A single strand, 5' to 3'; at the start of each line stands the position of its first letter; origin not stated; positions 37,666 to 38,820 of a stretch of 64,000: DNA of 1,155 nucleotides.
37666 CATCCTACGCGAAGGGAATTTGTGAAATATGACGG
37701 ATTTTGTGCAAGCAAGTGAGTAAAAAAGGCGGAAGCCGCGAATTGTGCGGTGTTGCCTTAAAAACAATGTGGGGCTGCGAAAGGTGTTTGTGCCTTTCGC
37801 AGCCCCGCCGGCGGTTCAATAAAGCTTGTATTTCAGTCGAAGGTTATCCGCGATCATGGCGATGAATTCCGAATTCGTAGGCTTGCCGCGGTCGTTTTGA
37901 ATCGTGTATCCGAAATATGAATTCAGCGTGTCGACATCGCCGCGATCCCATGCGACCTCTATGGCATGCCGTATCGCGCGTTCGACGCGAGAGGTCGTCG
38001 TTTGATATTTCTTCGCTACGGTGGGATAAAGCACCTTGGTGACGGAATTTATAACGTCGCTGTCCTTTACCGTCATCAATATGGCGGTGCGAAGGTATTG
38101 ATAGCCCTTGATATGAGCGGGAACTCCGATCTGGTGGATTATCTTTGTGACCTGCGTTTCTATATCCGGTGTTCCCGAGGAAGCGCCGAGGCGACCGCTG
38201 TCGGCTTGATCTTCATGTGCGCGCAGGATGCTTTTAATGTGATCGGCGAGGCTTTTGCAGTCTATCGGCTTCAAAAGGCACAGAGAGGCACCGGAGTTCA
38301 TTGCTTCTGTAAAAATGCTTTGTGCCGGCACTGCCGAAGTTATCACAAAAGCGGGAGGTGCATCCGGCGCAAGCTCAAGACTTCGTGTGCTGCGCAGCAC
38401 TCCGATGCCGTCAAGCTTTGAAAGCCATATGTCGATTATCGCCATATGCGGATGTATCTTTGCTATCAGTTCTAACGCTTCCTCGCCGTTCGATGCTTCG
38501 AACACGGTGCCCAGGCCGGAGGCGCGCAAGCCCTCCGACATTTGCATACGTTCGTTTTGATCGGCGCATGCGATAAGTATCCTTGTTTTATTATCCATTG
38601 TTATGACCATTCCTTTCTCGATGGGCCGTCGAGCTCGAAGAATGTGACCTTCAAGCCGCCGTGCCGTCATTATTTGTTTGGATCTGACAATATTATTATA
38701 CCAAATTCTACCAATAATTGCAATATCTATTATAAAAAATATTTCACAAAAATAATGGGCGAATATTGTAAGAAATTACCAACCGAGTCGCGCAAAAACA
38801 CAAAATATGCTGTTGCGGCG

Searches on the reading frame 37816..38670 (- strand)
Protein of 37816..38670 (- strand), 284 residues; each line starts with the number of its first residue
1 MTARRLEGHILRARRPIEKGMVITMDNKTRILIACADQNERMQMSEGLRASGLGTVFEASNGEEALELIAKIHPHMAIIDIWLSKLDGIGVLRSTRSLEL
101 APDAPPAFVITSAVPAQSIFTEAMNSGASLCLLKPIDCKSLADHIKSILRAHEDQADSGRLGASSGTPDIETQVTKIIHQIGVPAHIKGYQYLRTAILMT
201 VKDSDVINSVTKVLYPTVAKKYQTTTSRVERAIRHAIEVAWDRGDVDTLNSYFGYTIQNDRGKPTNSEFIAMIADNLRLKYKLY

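Call 14: search_protein_families(library=pfam, proteins=[window:37816-38670:-])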
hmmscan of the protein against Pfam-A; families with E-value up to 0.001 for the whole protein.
window:37816-38670:- (284 aa): 2 families
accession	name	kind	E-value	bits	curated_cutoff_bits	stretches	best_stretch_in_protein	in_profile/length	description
PF08769.17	Spo0A_C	-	3.6e-47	159.1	25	1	174-277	1-104/104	Sporulation initiation factor Spo0A C terminal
PF00072.30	Response_reg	-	2.7e-13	50.5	30.2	1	33-145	3-110/111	Response regulator receiver domain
